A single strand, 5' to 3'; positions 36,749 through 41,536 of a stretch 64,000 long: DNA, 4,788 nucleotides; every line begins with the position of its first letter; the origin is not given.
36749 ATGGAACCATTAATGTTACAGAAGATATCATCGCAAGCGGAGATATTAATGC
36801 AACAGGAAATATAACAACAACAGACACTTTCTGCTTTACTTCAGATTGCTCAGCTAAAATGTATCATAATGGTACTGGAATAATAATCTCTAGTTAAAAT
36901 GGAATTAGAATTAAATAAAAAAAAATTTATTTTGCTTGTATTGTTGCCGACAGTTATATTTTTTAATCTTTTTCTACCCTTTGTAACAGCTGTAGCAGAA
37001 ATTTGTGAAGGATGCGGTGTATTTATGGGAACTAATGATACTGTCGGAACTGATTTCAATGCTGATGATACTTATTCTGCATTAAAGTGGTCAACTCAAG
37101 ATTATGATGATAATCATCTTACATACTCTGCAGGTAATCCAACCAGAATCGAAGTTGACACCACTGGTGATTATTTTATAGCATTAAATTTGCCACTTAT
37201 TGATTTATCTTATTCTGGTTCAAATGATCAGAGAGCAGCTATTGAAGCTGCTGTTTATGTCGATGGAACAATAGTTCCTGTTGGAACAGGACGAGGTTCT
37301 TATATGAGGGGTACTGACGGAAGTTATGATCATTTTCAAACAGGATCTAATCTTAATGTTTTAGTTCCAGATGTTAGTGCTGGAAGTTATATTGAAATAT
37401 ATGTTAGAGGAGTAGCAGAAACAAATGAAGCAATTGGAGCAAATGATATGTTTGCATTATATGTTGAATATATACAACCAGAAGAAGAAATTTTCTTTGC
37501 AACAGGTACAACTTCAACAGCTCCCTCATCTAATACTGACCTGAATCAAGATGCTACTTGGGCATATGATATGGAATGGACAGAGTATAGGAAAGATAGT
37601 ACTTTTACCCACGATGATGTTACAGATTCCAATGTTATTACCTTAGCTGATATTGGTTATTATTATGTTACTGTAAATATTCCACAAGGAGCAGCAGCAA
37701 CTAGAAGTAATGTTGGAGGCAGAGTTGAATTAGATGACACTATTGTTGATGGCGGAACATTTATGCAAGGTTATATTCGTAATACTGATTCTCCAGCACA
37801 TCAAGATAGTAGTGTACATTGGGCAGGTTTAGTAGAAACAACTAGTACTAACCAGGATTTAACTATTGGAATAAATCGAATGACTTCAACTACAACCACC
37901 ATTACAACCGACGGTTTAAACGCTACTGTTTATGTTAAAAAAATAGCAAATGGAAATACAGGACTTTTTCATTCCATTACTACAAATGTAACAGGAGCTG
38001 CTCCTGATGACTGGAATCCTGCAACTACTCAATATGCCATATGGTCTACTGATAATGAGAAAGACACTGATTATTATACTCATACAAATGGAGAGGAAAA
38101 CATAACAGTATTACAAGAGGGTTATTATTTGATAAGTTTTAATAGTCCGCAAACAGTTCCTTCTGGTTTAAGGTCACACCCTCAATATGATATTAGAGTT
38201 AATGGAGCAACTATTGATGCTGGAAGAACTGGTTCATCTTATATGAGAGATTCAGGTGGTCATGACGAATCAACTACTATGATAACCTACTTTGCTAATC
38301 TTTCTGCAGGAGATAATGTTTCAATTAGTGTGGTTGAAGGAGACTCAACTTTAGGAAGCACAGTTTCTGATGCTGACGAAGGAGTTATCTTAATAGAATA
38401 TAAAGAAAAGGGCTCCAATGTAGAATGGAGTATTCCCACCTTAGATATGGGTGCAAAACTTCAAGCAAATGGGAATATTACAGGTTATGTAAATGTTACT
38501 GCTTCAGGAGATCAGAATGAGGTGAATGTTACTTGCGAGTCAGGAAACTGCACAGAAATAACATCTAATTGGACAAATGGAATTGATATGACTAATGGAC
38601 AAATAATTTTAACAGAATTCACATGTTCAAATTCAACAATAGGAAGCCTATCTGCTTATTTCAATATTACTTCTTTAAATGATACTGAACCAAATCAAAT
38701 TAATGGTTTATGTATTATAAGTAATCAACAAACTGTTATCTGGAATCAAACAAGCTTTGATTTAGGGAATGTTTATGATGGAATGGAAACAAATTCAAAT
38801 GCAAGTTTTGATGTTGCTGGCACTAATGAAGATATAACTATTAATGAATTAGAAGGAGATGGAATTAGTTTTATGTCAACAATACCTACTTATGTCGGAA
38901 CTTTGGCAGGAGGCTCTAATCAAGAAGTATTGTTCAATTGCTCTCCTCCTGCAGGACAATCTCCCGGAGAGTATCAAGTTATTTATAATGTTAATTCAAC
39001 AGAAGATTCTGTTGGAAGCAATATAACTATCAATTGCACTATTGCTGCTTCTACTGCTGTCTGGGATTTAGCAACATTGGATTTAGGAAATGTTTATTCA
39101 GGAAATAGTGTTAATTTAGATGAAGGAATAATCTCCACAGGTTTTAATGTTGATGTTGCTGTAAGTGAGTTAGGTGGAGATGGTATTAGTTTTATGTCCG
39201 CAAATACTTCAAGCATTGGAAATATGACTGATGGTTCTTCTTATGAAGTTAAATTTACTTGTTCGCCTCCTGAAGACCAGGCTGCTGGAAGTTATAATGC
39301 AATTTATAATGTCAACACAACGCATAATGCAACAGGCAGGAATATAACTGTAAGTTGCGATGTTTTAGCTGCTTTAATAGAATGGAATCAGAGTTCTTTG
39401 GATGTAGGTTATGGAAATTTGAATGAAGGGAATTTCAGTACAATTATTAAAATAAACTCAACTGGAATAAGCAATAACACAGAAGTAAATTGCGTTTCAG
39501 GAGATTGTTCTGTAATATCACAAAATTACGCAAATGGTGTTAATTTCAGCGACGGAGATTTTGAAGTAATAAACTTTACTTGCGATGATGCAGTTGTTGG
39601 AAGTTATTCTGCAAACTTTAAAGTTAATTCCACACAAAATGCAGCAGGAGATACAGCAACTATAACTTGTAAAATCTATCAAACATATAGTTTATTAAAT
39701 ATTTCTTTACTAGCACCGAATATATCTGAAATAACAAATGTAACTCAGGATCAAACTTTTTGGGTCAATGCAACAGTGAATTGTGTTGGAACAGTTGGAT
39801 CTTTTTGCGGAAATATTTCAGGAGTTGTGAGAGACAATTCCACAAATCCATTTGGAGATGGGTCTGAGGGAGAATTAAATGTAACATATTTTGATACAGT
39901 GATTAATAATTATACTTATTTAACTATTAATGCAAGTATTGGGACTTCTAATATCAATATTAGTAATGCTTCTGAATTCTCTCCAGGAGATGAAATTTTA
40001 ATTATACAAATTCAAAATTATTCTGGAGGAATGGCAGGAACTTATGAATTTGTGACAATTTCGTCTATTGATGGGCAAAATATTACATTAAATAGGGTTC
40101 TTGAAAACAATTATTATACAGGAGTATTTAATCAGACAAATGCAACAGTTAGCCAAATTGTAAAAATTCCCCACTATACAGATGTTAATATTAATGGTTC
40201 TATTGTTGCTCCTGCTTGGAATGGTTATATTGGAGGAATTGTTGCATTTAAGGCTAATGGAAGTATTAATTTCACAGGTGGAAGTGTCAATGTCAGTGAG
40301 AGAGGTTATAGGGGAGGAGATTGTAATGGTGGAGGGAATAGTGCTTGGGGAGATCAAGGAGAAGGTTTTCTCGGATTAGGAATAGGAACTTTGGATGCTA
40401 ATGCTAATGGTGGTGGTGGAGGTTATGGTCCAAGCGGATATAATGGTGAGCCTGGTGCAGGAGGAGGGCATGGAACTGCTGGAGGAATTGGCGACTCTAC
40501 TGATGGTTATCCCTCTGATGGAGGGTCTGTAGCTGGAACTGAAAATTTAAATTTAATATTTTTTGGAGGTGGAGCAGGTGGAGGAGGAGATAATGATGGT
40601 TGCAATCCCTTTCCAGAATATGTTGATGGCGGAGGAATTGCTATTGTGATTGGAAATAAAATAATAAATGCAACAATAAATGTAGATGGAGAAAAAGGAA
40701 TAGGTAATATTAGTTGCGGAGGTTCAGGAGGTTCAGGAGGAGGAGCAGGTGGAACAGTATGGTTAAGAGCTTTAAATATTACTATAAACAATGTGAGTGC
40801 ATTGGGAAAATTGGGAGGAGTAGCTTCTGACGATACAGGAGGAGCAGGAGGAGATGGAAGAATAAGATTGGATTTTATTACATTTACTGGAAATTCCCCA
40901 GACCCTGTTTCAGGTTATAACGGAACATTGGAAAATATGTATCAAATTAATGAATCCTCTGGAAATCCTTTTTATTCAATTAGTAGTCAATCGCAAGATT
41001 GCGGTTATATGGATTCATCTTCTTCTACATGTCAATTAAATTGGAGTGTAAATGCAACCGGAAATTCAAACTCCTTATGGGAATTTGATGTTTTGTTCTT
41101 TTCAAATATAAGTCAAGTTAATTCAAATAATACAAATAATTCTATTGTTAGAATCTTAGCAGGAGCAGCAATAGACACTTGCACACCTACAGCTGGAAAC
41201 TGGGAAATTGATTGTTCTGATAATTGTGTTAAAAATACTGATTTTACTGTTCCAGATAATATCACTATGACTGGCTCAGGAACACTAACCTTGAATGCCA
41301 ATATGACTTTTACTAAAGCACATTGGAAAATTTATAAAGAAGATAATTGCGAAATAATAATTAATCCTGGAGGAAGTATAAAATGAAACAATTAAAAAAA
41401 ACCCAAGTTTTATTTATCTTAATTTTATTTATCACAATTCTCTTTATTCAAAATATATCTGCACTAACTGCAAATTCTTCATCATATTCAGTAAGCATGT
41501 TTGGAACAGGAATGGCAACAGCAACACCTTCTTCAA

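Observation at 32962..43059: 10-kb island of three translationally coupled, sequon-rich giant secreted proteins (1311 + 1495 + 558 aa) flanked by two ABC/surface-protein modules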

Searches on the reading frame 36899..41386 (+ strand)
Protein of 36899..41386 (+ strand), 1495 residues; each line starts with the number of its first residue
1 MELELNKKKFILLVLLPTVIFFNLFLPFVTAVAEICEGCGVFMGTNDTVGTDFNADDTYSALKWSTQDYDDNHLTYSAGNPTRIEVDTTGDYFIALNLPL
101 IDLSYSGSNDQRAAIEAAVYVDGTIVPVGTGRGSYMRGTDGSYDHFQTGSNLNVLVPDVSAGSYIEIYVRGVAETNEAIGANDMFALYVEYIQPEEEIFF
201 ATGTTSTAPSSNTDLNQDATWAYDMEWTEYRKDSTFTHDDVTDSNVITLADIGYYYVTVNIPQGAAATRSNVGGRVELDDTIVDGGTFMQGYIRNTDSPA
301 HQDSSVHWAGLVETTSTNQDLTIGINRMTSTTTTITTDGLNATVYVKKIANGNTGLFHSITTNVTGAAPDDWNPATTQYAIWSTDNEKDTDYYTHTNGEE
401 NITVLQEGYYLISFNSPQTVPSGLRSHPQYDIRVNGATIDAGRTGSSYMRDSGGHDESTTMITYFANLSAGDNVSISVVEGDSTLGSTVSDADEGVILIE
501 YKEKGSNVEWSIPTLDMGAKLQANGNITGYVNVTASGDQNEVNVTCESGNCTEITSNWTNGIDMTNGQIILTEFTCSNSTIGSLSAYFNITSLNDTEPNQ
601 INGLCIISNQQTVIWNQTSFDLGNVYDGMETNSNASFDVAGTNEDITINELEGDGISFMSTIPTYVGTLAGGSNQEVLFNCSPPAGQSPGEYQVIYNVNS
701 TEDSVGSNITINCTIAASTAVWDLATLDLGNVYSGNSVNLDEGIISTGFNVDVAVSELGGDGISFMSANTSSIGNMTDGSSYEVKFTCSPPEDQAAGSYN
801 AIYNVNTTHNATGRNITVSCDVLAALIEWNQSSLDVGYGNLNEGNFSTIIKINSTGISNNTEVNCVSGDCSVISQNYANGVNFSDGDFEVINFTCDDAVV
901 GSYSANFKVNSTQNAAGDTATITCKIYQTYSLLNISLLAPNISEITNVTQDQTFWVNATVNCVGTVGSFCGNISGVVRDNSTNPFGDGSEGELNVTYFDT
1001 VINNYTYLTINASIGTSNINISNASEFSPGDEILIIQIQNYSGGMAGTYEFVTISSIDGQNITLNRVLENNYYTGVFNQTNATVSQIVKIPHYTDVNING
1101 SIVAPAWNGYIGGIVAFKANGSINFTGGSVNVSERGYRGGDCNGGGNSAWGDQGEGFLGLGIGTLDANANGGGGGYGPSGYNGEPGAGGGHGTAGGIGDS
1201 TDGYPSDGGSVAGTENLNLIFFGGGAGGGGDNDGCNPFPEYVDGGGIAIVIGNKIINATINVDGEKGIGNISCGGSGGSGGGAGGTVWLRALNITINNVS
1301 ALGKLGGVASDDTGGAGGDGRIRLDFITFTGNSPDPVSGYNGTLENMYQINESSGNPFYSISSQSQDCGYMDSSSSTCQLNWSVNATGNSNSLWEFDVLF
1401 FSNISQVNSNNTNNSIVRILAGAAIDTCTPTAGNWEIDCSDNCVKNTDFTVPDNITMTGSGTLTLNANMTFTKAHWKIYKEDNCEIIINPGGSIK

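Call 5: search_protein_families(library=pfam, proteins=[window:36899-41386:+], max_evalue=0.01)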
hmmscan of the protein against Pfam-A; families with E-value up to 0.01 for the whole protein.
window:36899-41386:+ (1495 aa): 1 family
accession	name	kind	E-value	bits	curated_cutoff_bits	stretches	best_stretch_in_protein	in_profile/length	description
PF10633.15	NPCBM_assoc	-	0.00093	19.8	24.4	0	770-801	40-71/78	NPCBM-associated, NEW3 domain of alpha-galactosidase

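Call 9: search_protein_families(library=ncbifam, proteins=[window:36899-41386:+], max_evalue=0.01)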
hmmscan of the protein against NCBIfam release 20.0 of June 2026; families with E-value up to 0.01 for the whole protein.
window:36899-41386:+ (1495 aa): 1 family
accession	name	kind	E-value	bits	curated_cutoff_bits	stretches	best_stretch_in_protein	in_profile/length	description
NF047640.1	gliding_AgmC_N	equivalog_domain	9.7e-27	93.9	275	1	984-1326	26-396/412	adventurous gliding motility protein AgmC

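Call 11: search_solved_structures(query=window:36899-41386:+, max_evalue=1, show_alignments=2)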
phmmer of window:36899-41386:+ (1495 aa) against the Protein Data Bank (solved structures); distinct sequences matched with E-value up to 1: 0.

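Call 12: search_protein_families(library=phrogs, proteins=[window:36899-41386:+], max_evalue=0.01)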
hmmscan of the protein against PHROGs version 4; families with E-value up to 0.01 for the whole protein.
window:36899-41386:+ (1495 aa): 0 families

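Call 21: find_homologous_proteins(query=window:36899-41386:+, max_evalue=0.00001)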
Query window:36899-41386:+ (1495 aa): 14 proteins with E <= 0.00001 among 8000 candidates.
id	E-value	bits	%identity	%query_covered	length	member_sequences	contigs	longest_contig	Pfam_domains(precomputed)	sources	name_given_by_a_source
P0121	0.0e+0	3349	100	100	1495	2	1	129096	-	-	-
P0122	0.0e+0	1606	53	99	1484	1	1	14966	-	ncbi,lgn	-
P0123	0.0e+0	1042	71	31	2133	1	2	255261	PF13936.13,PF08281.19,PF11242.15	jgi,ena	-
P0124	9.6e-217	741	70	33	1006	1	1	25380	-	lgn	-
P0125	2.7e-169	584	49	40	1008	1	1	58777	-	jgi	jgi:hypothetical protein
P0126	2.3e-90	322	39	36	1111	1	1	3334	-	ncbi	ncbi:hypothetical protein ACFLYT_01590, partial [Nanoarchaeota archaeon]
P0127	9.5e-48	181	32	29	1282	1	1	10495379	-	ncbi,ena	-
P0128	1.3e-44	170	30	33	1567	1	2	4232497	PF07691.18,PF13385.14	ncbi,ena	-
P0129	4.8e-40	155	30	29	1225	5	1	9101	PF18573.8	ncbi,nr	ncbi:hypothetical protein N8737_03340 [Verrucomicrobia bacterium]|nr:hypothetical protein [Verrucomi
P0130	1.4e-39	154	30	29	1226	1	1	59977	PF18573.8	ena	-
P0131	1.3e-35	141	30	28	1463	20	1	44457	PF07679.23,PF13385.14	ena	-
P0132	8.6e-35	138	36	13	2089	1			PF07610.18,PF07953.21,PF13385.14,PF21310.4,PF02973.23,PF22067.3,PF24507.2,PF22544.3,PF22073.3,PF15780.12,PF22066.3,PF07705.18,PF12371.15,PF01483.28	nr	nr:choice-of-anchor D domain-containing protein [Bacteroidota bacterium]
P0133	2.6e-19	87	-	-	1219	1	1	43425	PF13385.14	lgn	-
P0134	3.6e-13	66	34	12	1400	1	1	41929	-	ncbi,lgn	-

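Call 22: find_encoding_contigs(protein=P0122, flank=10000, max_places=4)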
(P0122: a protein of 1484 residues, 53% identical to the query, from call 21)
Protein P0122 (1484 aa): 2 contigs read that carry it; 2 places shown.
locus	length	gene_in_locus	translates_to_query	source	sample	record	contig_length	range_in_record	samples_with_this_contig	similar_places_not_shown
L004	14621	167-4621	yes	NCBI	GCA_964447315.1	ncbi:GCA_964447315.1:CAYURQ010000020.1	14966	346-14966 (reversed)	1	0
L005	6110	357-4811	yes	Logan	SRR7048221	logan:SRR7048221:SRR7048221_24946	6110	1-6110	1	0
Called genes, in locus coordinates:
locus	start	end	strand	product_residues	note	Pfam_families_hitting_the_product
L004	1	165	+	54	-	?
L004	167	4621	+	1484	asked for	-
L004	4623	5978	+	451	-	-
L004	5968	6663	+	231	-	PF09335:VTT_dom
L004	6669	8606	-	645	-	PF04851:ResIII (weak), PF13191:AAA_16 (weak), PF09848:SLFN-g3_helicase (weak), PF13307:Helicase_C_2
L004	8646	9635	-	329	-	PF04055:Radical_SAM, PF08608:Wyosine_form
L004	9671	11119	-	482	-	PF02163:Peptidase_M50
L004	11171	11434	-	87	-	-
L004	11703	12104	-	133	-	PF21485:IF5A-like_N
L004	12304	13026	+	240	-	PF00254:FKBP_C (weak), PF22199:FKBP26_IF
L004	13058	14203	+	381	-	PF00091:Tubulin, PF12327:FtsZ_C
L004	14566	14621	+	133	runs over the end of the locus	?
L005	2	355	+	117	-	?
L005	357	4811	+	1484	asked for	-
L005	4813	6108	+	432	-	?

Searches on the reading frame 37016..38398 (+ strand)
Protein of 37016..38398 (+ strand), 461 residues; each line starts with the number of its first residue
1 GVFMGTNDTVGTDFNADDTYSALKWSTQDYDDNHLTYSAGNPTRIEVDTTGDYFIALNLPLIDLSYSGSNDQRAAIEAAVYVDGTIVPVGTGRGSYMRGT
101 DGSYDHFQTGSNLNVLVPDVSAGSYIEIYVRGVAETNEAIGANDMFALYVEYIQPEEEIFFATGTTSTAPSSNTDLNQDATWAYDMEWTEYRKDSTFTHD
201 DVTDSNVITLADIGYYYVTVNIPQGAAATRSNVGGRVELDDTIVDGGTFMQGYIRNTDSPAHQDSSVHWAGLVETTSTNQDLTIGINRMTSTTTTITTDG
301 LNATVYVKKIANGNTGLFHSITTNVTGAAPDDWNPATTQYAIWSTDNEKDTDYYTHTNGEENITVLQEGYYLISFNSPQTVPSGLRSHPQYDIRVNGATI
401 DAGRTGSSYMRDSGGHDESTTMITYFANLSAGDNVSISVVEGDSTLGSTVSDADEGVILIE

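Call 67: search_protein_families(library=pfam, proteins=[window:37016-38398:+], max_evalue=1)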
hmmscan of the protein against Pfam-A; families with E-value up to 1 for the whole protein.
window:37016-38398:+ (461 aa): 2 families
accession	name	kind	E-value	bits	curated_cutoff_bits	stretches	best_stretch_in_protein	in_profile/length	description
PF18573.7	BclA_C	-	1.7e-05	25.1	38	2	353-449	30-117/128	BclA C-terminal domain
PF18560.7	Lectin_like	-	0.12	13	27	0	337-385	45-93/156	Lectin like domain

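Call 70: search_solved_structures(query=A3, max_evalue=10, show_alignments=2)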
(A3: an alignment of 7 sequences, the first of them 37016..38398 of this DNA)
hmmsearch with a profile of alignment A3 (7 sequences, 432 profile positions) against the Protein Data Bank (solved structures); distinct sequences matched with E-value up to 10: 5.
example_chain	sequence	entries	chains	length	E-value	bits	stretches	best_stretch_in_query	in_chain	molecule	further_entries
8tlb_A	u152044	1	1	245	0.081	15.1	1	18-113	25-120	Peptidoglycan O-acetyltransferase B (PatB)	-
8gr2_A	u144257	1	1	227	0.11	14.7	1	19-112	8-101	DUF459 domain-containing protein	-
2jwp_A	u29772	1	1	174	0.61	12.3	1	321-370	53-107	Malectin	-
2k46_A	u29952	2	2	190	0.72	12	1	321-370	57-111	MGC80075 protein | Malectin-A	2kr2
8kef_A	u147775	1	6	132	1.6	10.9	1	180-229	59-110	Neck gp7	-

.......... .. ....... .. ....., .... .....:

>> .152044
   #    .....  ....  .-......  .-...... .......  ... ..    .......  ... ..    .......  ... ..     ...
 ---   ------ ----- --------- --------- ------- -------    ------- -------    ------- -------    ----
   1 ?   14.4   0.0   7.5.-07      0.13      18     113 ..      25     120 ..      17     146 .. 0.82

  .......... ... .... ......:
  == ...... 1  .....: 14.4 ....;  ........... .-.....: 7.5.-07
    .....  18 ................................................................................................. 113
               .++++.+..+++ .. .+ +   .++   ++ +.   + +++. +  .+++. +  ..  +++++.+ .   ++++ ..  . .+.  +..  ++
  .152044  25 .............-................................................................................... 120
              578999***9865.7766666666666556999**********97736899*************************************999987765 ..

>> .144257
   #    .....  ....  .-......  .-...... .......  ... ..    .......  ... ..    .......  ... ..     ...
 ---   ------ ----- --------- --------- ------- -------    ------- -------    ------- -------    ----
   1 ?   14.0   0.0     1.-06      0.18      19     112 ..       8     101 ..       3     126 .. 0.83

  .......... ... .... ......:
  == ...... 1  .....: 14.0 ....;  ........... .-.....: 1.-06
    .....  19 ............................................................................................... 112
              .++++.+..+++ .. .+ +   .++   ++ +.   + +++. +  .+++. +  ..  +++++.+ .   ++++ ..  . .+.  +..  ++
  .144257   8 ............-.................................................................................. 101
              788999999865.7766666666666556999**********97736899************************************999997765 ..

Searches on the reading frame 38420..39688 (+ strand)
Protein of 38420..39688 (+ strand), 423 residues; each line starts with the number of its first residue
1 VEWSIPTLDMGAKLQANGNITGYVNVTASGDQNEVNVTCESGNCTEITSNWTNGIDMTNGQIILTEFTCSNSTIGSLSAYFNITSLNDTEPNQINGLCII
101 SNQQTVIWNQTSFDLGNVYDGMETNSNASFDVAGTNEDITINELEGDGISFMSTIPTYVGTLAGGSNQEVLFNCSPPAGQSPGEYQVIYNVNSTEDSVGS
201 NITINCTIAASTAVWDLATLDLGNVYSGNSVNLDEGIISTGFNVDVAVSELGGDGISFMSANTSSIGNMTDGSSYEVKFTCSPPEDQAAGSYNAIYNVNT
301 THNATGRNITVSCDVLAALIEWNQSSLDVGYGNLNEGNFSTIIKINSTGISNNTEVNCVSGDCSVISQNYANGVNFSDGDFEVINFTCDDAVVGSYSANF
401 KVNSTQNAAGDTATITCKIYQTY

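Call 67: search_protein_families(library=pfam, proteins=[window:38420-39688:+], max_evalue=1)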
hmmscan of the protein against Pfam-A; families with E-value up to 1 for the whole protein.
window:38420-39688:+ (423 aa): 5 families
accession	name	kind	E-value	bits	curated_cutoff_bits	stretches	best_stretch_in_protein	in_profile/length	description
PF10633.15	NPCBM_assoc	-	0.00012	22.7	24.4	0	263-294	40-71/78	NPCBM-associated, NEW3 domain of alpha-galactosidase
PF23667.1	CUB_CDCP1_1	-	0.032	14.5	27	0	268-286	42-60/72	CDCP1 CUB domain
PF17753.7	Ig_mannosidase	-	0.07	13.3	22.6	0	49-89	42-81/81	Ig-fold domain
PF07983.18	X8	-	0.7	11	25.7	0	32-54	15-37/76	X8 domain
PF02494.22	HYR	-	0.77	10.6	21.7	1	352-403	30-80/81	HYR domain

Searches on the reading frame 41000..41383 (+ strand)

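Call 67: search_protein_families(library=pfam, proteins=[window:41000-41383:+], max_evalue=1)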
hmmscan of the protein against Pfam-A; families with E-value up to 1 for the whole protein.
window:41000-41383:+ (128 aa): 3 families
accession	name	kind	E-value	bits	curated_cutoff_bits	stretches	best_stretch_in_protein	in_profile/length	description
PF12951.13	PATR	-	0.0035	17.8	27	1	89-105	2-18/30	Passenger-associated-transport-repeat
PF24078.1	Beta-sol_PIC_HAP1_IgA0_2nd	-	0.018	15.3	27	1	34-110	80-160/173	PIC/HAP1/IgA0 second beta-solenoid repeat region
PF14352.11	DUF4402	-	0.074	14.2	25.2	1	46-106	31-86/129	Domain of unknown function (DUF4402)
